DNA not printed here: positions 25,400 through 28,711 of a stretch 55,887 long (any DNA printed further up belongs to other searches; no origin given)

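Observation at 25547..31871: Tandem pair of ~1000-aa paralogous proteins of unknown family: candidate translocated effectors/toxins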

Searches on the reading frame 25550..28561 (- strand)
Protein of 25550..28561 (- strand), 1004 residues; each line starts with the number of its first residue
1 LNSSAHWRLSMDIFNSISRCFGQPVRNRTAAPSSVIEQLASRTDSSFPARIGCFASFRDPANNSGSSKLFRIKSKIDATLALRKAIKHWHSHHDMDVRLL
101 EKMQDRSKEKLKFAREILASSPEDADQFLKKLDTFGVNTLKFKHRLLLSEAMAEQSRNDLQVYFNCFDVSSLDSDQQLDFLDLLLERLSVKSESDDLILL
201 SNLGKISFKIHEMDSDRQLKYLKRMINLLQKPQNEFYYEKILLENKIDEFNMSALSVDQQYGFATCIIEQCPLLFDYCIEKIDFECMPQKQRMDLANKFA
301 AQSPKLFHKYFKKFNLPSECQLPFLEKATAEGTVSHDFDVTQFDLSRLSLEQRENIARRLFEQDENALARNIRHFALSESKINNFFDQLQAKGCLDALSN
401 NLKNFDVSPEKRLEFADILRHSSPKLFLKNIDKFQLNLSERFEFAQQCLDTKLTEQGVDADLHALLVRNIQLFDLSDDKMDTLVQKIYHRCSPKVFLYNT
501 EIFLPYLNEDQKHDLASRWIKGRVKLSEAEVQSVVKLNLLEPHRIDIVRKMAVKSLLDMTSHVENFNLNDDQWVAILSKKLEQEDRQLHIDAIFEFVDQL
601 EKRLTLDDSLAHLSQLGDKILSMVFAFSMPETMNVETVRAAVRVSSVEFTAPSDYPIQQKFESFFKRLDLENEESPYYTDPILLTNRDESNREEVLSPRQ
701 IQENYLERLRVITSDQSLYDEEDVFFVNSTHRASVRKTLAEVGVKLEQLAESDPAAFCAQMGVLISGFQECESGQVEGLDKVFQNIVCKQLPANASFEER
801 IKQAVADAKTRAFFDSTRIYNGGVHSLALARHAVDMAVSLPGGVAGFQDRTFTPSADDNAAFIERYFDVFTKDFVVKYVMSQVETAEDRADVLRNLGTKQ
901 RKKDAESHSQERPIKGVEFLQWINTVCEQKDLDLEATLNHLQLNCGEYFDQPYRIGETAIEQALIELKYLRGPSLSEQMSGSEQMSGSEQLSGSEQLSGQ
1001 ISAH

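Call 4: search_protein_families(library=pfam, proteins=[window:25550-28561:-], max_evalue=1)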
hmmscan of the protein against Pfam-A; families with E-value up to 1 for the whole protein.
window:25550-28561:- (1004 aa): 0 families
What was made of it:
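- Closest known: IpaH/SspH/SlrP-type effectors. Different: Pfam finds no NEL domain (call 4).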

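Call 5: search_protein_families(library=ncbifam, proteins=[window:25550-28561:-], max_evalue=1)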
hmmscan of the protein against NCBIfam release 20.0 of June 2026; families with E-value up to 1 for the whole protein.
window:25550-28561:- (1004 aa): 0 families
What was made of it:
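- On Polymorphic toxin systems (T6SS / CDI / Rhs): No such domain was found (calls 4, 5).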

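Call 6: search_solved_structures(query=window:25550-28561:-, max_evalue=10, show_alignments=2)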
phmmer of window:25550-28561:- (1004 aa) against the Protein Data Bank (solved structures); distinct sequences matched with E-value up to 10: 0.

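Call 7: find_homologous_proteins(query=window:25550-28561:-)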
Query window:25550-28561:- (1004 aa): 1 proteins with E <= 0.001 among 8000 candidates.
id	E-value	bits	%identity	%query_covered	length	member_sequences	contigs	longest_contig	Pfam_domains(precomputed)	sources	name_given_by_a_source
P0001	0.0e+0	1740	81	97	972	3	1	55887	-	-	-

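Call 13: find_encoding_contigs(protein=P0001, flank=10000, max_places=6)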
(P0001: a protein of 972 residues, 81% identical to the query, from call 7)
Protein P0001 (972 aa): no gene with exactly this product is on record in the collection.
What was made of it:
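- Tried and rejected: An exact look-up of P0001 found no record (call 13).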

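Call 15: find_related_loci(query=A1, collection=genome_contigs, flank=10000)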
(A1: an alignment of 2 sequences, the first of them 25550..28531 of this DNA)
Query A1 (994 aa) in genome_contigs; peptide patterns used: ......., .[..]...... (x = any residue, [..] = any of these).
103 stretches matched a pattern, but none encodes a relative of the query by tblastn (E <= 1e-3).

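Call 18: find_related_loci(query=A1, collection=metagenome_contigs, flank=10000)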
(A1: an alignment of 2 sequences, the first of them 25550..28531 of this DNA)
Query A1 (994 aa) in metagenome_contigs; peptide patterns used: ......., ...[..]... (x = any residue, [..] = any of these).
463 stretches matched a pattern, but none encodes a relative of the query by tblastn (E <= 1e-3).
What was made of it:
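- Tried and rejected: Scans with the pair alignment found nothing in genome_contigs (call 15) or metagenome_contigs (call 18).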

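Call 27: predict_structure(alignment_id=A1)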
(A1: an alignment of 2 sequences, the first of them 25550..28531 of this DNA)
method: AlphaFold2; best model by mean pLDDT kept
length: 994 residues; sequences in the alignment: 2
mean_pLDDT: 47.8   pTM: 0.29
mean pLDDT of the five models: 47.8, 44.4, 44.4, 43.4, 41.6
residues with pLDDT >= 90: 0; 70-90: 97; 50-70: 343; < 50: 554
segments of 3 or more residues with pLDDT < 50: 1-59, 146-152, 154-156, 178-188, 222-229, 368-404, 443-448, 544-547, 575-584, 596-994
pLDDT, mean of each block of 10 residues (from residue 1): 38 38 40 40 37 42 56 73 63 63 74 67 62 59 52 50 57 55 47 53 61 56 43 58 68 70 63 78 81 69 76 70 59 67 65 58 53 47 39 36 49 56 59 66 46 64 70 77 62 71 69 61 56 61 51 55 55 47 50 48 45 36 32 31 33 37 30 26 33 33 30 25 32 37 35 36 39 37 39 36 29 25 27 23 28 31 34 34 34 31 33 40 41 35 34 36 32 27 29 26
secondary structure, 60 per line:
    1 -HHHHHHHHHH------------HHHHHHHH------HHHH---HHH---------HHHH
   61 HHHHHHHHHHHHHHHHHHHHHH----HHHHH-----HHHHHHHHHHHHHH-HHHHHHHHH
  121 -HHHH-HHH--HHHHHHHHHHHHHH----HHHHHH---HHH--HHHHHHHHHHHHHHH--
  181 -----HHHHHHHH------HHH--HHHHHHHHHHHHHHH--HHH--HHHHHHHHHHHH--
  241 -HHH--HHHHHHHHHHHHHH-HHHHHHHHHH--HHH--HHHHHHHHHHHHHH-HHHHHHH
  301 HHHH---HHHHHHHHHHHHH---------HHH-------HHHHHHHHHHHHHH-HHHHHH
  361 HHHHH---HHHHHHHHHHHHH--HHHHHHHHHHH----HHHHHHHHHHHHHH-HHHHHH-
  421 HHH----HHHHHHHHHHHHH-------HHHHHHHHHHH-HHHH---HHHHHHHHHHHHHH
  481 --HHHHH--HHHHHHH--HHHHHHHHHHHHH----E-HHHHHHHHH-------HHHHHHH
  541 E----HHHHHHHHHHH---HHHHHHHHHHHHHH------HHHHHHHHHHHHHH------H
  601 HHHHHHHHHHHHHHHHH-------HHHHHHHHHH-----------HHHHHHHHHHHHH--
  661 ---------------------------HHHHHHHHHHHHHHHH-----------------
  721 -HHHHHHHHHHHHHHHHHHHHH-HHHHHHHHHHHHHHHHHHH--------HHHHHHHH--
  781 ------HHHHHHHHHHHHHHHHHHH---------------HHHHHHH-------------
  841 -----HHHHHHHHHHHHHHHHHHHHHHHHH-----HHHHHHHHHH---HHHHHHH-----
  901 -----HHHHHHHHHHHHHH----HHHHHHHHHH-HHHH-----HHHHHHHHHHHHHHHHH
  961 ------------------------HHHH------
elements in order (helices of 4 or more, strands of 3 or more residues): H2-11 H24-31 H38-41 H57-82 H87-91 H97-110 H112-120 H122-125 H132-145 H150-155 H164-178 H186-193 H205-219 H227-238 H247-260 H262-271 H279-292 H294-304 H308-320 H340-353 H355-365 H369-381 H384-394 H399-412 H414-419 H428-440 H448-458 H460-463 H467-480 H483-487 H490-496 H499-511 H518-526 H534-540 H546-556 H560-573 H580-593 H600-617 H625-634 H646-658 H688-703 H722-742 H744-762 H771-778 H787-805 H821-827 H846-870 H876-885 H889-895 H906-919 H924-933 H935-938 H944-960 H985-988
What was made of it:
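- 26732..28063 (-): Copy A alpha-solenoid region (aa 157-600) built from degenerate ~30-33-aa two-helix repeats. The strong units are at aa 157-196, 240-272, 273-304, 333-365, 395-424, 463-493 and 556-586. Helix pairs appear in the AF2 model (call 27).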

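Call 29: search_protein_representatives(protein=window:25550-28531:-)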
Query: 994 residues. Proteins with E-value up to 0.001 (for the whole library): 36; up to 1e-10: 9; up to 1e-30: 2. The best 36 are listed.
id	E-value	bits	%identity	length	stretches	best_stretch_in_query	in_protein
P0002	3.1e-131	455.8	99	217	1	1-217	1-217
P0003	7.1e-40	153.5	35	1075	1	644-969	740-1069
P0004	3.6e-22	94.9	26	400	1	613-913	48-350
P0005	5.7e-22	94.2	29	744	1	716-961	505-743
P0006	1.4e-11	59.9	24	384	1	647-914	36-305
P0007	2.0e-11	59.4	26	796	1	560-913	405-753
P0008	3.0e-11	58.7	28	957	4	347-439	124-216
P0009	3.2e-11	58.7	28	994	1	740-892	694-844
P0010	3.6e-11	58.5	25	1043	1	644-900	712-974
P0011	1.4e-10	56.5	21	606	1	568-914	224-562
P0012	6.3e-10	54.4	21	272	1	741-915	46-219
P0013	2.7e-09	52.3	30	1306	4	337-436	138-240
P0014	3.0e-09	52.1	27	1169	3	354-573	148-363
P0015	5.9e-09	51.2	24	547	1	740-914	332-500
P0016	9.6e-09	50.5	23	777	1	707-914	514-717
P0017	9.8e-09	50.4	26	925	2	636-898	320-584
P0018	1.4e-08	50.0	26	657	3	276-437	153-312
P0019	1.5e-08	49.8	24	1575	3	247-625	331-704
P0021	2.5e-07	45.8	23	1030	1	636-893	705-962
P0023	3.7e-07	45.2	26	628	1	718-912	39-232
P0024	3.9e-07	45.1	28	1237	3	340-436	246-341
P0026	9.5e-07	43.9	22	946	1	648-922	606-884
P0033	8.7e-05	37.4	30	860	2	337-440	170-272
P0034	1.1e-04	37.1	24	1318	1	712-885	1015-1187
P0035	1.1e-04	37.0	27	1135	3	345-441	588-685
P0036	3.0e-04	35.6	32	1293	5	346-416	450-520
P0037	6.0e-04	34.6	28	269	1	720-966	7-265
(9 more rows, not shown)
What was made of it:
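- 26732..28063 (-): Relatives P0008, P0013, P0014, P0018, P0019 and P0024 match this region (call 29).
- Checked: The likely start is the ATG 10 codons downstream of the TTG, giving 994 and 972 aa. That is what gene callers chose (P0001, P0002; calls 7, 29).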

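Call 38: search_protein_families(library=pfam, proteins=[P0003, P0005, P0007, P0009, P0010, P0017, P0023, P0026, P0034, P0016], max_evalue=0.01)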
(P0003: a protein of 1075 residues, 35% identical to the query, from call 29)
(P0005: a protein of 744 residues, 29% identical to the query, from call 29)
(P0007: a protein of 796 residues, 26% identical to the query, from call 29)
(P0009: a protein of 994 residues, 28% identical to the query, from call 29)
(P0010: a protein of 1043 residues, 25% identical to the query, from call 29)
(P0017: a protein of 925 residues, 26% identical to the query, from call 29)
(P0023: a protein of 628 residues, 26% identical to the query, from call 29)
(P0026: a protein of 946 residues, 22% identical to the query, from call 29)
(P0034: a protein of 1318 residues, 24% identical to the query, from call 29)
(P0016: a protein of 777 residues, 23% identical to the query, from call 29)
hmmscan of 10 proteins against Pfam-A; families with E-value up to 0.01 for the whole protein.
P0003 (1075 aa): 0 families

P0005 (744 aa): 6 families
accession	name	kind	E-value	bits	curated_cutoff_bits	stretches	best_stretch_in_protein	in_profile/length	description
PF12796.13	Ank_2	-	1e-12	48.8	27.3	2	219-283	17-83/90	Ankyrin repeats (3 copies)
PF00023.36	Ank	-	1.8e-10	40.9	21.1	1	229-255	3-29/33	Ankyrin repeat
PF13606.12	Ank_3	-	3.1e-10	39.7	22.3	1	229-255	3-29/30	Ankyrin repeat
PF13637.12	Ank_4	-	1.6e-07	31.9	22.7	1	163-200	2-39/50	Ankyrin repeats (many copies)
PF13857.12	Ank_5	-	1.4e-06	28.9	27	1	215-254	4-42/56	Ankyrin repeats (many copies)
PF23745.1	ANK_LRRK2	-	0.00073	19.8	27.5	0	211-314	14-113/130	LRRK2 ANK repeat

P0007 (796 aa): 3 families
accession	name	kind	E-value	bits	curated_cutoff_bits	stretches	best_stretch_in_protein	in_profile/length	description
PF13646.12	HEAT_2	-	4.8e-06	27.2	27.7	0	292-362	20-87/88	HEAT repeats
PF08713.17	DNA_alkylation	-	0.00069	19.8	21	0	343-444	39-137/213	DNA alkylation repair enzyme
PF01602.26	Adaptin_N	-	0.0016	17.5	37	0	296-437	69-201/524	Adaptin N terminal region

P0009 (994 aa): 1 family
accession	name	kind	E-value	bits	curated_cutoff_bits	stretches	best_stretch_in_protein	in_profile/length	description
PF09850.14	DotU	-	0.0037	17.3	27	0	582-653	15-90/205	Type VI secretion system protein DotU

P0010 (1043 aa): 0 families

P0017 (925 aa): 0 families

P0023 (628 aa): 8 families
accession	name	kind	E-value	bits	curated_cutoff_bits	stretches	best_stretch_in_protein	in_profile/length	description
PF12799.13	LRR_4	-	1.6e-14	54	27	3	575-609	2-36/44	Leucine Rich repeats (2 copies)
PF23952.1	LRR_EndoS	-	8e-08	33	27.9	1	510-571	26-85/116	Endo-beta-N-acetylglucosaminidase EndoS LRR domain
PF23598.1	LRR_14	-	8e-07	28.6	40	1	452-559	35-146/353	Leucine-rich repeat region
PF14580.12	LRR_9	-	0.00044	20.3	30.5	1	487-571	44-132/175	Leucine-rich repeat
PF23247.1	LRR_RPS2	-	0.00046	20.6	27.9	1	504-610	25-137/160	Plant disease resistance protein RPS2-like, leucine-rich repeats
PF13855.12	LRR_8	-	0.00051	20.2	27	0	503-534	21-54/61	Leucine rich repeat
PF25019.1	LRR_R13L1-DRL21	-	0.002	18.5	27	1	542-606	62-127/127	R13L1/DRL21 LRRs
PF25013.1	LRR_Zer-1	-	0.0041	17.7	27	0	570-612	4-46/137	Zer-1-like, Leucine-rich repeats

P0026 (946 aa): 0 families

P0034 (1318 aa): 0 families

P0016 (777 aa): 0 families
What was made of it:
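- Closest known: IpaH/SspH/SlrP-type effectors. Same: One relative of the C-terminal module (P0023) is fused to LRRs (call 38).
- The C-terminal module is fused to Ank, LRR and HEAT-like arrays (call 38). The domain is fused to Ank and LRR arrays (call 38). The proteins are large and modular with a C-terminal 'warhead' that is swapped between scaffolds (calls 29, 38). The fusion partners are eukaryote-type repeats (call 38).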

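Call 39: search_protein_families(library=pfam, proteins=[P0008, P0013, P0014, P0018, P0019, P0024, P0033, P0036], max_evalue=0.01)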
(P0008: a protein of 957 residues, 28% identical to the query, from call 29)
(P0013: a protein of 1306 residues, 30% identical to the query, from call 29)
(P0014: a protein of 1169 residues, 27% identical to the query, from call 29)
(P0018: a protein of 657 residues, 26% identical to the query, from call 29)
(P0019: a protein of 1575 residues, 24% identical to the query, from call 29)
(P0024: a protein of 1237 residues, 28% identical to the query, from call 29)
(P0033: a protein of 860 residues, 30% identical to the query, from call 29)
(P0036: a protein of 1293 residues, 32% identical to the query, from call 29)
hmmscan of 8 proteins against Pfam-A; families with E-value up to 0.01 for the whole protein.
P0008 (957 aa): 0 families

P0013 (1306 aa): 1 family
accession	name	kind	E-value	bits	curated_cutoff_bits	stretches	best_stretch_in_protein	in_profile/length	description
PF10501.15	Ribosomal_L50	-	0.0061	17.2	25.1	0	633-672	26-65/109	Ribosomal subunit 39S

P0014 (1169 aa): 0 families

P0018 (657 aa): 0 families

P0019 (1575 aa): 0 families

P0024 (1237 aa): 0 families

P0033 (860 aa): 0 families

P0036 (1293 aa): 0 families
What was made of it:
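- On Any curated protein family (Pfam-A, NCBIfam): The relatives have no hit on either module (calls 38, 39).
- Closest known: Generic alpha-solenoid repeats. Different: No Pfam repeat model matches the window proteins or the regular arrays of relatives (calls 4, 39).
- Checked: It matches no Pfam repeat family (calls 4, 39).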

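Call 40: list_cluster_members(proteins=[P0003, P0005, P0007, P0009, P0010, P0008, P0013, P0014, P0019, P0036])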
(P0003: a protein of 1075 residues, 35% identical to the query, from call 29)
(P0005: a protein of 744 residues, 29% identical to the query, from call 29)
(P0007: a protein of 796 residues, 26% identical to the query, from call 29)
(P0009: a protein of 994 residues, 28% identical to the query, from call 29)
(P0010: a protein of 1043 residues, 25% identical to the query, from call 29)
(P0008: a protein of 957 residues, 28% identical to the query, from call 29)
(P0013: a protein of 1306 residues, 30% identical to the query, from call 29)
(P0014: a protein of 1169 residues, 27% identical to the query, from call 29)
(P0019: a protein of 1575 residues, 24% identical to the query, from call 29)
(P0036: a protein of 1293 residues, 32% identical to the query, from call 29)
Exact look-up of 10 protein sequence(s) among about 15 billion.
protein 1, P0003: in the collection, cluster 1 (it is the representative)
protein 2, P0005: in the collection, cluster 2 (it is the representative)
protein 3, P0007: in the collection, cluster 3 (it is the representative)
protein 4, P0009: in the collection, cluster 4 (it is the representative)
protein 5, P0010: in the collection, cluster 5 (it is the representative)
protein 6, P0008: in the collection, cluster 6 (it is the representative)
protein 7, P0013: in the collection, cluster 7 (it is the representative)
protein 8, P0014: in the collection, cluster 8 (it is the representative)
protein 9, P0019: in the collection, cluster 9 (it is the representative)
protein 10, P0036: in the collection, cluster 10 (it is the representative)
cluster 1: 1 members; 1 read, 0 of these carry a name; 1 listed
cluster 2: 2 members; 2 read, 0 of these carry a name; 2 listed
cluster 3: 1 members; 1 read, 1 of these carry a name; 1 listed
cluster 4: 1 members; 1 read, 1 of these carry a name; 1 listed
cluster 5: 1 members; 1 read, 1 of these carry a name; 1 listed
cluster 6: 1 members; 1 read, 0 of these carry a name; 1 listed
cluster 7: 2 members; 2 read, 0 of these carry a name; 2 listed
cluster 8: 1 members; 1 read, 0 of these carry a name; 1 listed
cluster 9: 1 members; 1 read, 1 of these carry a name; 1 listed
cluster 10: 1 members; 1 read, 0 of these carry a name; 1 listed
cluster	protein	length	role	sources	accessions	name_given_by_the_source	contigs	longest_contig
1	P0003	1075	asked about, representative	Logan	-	-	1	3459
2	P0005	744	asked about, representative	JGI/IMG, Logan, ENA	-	-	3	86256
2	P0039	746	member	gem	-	-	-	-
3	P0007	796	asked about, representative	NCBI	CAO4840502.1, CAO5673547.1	MAG: hypothetical protein CNLJKLNK_00269 [Holosporales bacterium]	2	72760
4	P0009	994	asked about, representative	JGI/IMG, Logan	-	hypothetical protein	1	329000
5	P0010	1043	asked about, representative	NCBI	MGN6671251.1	MAG: hypothetical protein ACTHJ4_06925, partial [Candidatus Nucleicultricaceae bacterium]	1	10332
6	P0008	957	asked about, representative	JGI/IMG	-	-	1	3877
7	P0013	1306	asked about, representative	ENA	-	-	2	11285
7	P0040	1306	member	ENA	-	-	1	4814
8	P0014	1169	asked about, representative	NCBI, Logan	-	-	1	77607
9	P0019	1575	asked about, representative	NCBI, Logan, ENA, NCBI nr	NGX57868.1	MAG: hypothetical protein K940chlam3_00765 [Chlamydiae bacterium] | hypothetical protein [Chlamydiota bacterium]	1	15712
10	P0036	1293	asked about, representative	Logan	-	-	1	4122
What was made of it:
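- Relatives come from Holosporales, Nucleicultricaceae and Chlamydiota MAGs (call 40). The named sources of relatives are obligate intracellular lineages (call 40).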
